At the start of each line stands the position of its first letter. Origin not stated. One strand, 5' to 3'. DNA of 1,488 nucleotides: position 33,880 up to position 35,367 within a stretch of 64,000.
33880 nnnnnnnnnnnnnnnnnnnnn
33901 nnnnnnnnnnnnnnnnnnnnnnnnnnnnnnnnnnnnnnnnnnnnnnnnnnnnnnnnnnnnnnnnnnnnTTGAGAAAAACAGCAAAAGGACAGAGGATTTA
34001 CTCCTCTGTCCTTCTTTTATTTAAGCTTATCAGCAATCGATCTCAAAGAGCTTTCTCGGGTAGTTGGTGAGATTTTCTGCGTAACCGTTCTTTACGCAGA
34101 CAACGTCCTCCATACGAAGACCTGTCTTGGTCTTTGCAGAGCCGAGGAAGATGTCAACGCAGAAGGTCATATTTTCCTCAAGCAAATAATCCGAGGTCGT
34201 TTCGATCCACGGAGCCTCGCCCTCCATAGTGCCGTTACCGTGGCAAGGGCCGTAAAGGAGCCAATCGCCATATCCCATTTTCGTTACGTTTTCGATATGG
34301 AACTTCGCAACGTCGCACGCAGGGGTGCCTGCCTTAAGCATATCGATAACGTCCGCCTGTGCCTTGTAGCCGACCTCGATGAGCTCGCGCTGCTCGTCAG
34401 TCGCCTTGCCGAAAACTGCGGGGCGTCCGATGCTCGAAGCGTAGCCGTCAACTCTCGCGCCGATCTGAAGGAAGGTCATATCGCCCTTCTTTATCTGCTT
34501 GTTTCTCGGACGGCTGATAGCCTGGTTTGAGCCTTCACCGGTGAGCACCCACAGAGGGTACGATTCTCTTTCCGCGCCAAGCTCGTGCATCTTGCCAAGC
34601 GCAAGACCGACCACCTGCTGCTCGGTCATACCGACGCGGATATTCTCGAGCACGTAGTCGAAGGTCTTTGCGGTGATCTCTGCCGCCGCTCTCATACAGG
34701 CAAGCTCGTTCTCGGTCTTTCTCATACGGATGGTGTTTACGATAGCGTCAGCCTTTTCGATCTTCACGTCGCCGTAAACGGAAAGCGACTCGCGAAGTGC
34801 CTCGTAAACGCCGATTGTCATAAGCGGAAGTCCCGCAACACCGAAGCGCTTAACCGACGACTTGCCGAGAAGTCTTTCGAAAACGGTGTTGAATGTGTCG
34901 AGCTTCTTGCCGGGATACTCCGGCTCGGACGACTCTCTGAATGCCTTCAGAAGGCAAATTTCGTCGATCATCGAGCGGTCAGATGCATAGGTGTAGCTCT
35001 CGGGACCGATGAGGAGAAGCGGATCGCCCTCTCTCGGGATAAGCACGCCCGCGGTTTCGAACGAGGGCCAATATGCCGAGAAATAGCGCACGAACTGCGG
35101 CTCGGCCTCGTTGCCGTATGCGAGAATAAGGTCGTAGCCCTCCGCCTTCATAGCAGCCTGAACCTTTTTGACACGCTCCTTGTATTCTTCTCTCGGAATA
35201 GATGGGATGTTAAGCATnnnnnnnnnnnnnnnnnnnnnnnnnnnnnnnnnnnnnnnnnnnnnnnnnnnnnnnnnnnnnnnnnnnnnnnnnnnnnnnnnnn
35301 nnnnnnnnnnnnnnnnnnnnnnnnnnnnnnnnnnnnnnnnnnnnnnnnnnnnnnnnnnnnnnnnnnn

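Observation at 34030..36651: Second copy of the ASRT-like / M24 / amidohydrolase-superfamily module, reshuffled and under a divergent AraC regulator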

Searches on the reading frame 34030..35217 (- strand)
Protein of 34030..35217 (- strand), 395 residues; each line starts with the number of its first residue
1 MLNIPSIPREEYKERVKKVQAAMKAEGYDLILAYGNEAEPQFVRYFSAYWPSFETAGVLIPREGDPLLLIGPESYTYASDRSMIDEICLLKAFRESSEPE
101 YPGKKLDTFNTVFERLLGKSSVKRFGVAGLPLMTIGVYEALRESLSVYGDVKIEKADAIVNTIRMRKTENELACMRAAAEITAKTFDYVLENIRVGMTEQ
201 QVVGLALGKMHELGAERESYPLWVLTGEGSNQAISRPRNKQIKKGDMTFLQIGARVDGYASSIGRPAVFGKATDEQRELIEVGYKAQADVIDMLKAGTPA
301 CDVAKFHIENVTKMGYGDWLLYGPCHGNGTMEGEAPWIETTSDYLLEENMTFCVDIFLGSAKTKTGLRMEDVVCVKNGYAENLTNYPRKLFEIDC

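Call 4: search_protein_families(library=pfam, proteins=[window:34030-35217:-], max_evalue=0.01)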
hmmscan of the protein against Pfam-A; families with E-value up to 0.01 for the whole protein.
window:34030-35217:- (395 aa): 2 families
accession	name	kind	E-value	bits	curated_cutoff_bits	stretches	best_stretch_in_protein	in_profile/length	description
PF00557.29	Peptidase_M24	-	2.4e-37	129.2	23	1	173-376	1-207/208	Metallopeptidase family M24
PF01321.24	Creatinase_N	-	1.1e-07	32.9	22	1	15-165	1-127/128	Creatinase/Prolidase N-terminal domain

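Call 5: search_protein_families(library=ncbifam, proteins=[window:34030-35217:-], max_evalue=0.01)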
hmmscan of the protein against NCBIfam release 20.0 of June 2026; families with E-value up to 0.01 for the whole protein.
window:34030-35217:- (395 aa): 14 families
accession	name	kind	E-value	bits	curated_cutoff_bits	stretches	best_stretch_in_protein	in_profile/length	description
NF040821.1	dipep_PepQ_Arch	equivalog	1.8e-27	96.2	630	1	100-390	64-345/346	Xaa-Pro dipeptidase PepQ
TIGR02993.1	ectoine_eutD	equivalog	4.5e-19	68.8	613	1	8-391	7-388/391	ectoine hydrolase DoeA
NF007310.0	PRK09795.1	equivalog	4.5e-17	61.9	393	1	157-390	118-355/361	aminopeptidase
NF008131.0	PRK10879.1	equivalog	1.6e-15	56.9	465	1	158-305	165-313/438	Xaa-Pro aminopeptidase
TIGR00500.1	met_pdase_I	equivalog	1.1e-12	48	171.35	1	167-365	4-210/247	type I methionyl aminopeptidase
NF038259.1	ectoine_DoeA_2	exception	3.2e-12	45.9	575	1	148-313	135-310/386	ectoine hydrolase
NF011720.0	PRK15173.1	subfamily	8.9e-12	44.6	420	1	147-391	96-340/343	peptidase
NF011173.0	PRK14575.1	equivalog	9.3e-12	44.6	850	1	147-391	159-403/406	putative peptidase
NF010133.0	PRK13607.1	equivalog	1e-09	37.8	339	1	135-303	129-297/443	Xaa-Pro dipeptidase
NF008970.0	PRK12318.1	equivalog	1e-07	31.5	267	1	166-358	43-244/291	methionyl aminopeptidase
NF011174.0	PRK14576.1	subfamily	1.7e-07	30.5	487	1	150-378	161-389/405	putative endopeptidase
NF043017.1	DimsulpropLyDddP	equivalog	4.5e-06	25.7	600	1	153-388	192-438/443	dimethylsulfonioproprionate lyase DddP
TIGR00501.1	met_pdase_II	equivalog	0.00065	19.3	222.65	1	175-312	9-142/295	type II methionyl aminopeptidase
TIGR00495.1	crvDNA_42K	hypoth_equivalog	0.0058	15.3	430.05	0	240-304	99-166/383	ErbB3-binding protein EBP1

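Call 10: search_solved_structures(query=window:34030-35217:-, max_evalue=0.00001, show_alignments=3)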
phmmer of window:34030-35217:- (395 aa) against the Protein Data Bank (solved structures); distinct sequences matched with E-value up to 0.00001: 40.
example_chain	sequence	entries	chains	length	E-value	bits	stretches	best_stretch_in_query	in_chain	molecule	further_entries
2zsg_A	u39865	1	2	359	2.8e-27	99.1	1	141-392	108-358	Aminopeptidase P, putative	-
1pv9_A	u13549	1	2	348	3.7e-26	95.4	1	97-390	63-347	Xaa-Pro dipeptidase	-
4rgz_A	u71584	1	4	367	4.9e-24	88.4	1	133-391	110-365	Xaa-Pro aminopeptidase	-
4fkc_A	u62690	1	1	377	5.1e-24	88.4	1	133-391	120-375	Xaa-Pro aminopeptidase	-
3q6d_A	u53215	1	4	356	1.8e-23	86.6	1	133-391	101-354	Proline dipeptidase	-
1wy2_A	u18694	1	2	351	2.6e-23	86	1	89-390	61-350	Xaa-Pro dipeptidase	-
1wn1_A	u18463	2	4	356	9.1e-23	84.3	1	152-391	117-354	dipeptidase | 356aa long hypothetical dipeptidase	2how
7k3u_A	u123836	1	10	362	5.8e-22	81.6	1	146-386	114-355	Aminopeptidase P family protein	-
6xmr_A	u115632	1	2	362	8e-22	81.1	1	146-386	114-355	Aminopeptidase P family protein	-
7n02_A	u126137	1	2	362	1.1e-21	80.8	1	146-386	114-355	Aminopeptidase P family protein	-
4zng_C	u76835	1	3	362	1.1e-21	80.7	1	146-386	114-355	Prolidase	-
5giu_A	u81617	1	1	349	6.1e-18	68.4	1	89-379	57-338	Proline dipeptidase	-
5cdl_A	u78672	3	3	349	6.1e-18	68.4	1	89-379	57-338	Proline dipeptidase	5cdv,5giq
5cik_A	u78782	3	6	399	6.5e-15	58.4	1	7-350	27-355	Proline dipeptidase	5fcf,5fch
4r60_A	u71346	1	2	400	6.6e-15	58.4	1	7-350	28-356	Proline dipeptidase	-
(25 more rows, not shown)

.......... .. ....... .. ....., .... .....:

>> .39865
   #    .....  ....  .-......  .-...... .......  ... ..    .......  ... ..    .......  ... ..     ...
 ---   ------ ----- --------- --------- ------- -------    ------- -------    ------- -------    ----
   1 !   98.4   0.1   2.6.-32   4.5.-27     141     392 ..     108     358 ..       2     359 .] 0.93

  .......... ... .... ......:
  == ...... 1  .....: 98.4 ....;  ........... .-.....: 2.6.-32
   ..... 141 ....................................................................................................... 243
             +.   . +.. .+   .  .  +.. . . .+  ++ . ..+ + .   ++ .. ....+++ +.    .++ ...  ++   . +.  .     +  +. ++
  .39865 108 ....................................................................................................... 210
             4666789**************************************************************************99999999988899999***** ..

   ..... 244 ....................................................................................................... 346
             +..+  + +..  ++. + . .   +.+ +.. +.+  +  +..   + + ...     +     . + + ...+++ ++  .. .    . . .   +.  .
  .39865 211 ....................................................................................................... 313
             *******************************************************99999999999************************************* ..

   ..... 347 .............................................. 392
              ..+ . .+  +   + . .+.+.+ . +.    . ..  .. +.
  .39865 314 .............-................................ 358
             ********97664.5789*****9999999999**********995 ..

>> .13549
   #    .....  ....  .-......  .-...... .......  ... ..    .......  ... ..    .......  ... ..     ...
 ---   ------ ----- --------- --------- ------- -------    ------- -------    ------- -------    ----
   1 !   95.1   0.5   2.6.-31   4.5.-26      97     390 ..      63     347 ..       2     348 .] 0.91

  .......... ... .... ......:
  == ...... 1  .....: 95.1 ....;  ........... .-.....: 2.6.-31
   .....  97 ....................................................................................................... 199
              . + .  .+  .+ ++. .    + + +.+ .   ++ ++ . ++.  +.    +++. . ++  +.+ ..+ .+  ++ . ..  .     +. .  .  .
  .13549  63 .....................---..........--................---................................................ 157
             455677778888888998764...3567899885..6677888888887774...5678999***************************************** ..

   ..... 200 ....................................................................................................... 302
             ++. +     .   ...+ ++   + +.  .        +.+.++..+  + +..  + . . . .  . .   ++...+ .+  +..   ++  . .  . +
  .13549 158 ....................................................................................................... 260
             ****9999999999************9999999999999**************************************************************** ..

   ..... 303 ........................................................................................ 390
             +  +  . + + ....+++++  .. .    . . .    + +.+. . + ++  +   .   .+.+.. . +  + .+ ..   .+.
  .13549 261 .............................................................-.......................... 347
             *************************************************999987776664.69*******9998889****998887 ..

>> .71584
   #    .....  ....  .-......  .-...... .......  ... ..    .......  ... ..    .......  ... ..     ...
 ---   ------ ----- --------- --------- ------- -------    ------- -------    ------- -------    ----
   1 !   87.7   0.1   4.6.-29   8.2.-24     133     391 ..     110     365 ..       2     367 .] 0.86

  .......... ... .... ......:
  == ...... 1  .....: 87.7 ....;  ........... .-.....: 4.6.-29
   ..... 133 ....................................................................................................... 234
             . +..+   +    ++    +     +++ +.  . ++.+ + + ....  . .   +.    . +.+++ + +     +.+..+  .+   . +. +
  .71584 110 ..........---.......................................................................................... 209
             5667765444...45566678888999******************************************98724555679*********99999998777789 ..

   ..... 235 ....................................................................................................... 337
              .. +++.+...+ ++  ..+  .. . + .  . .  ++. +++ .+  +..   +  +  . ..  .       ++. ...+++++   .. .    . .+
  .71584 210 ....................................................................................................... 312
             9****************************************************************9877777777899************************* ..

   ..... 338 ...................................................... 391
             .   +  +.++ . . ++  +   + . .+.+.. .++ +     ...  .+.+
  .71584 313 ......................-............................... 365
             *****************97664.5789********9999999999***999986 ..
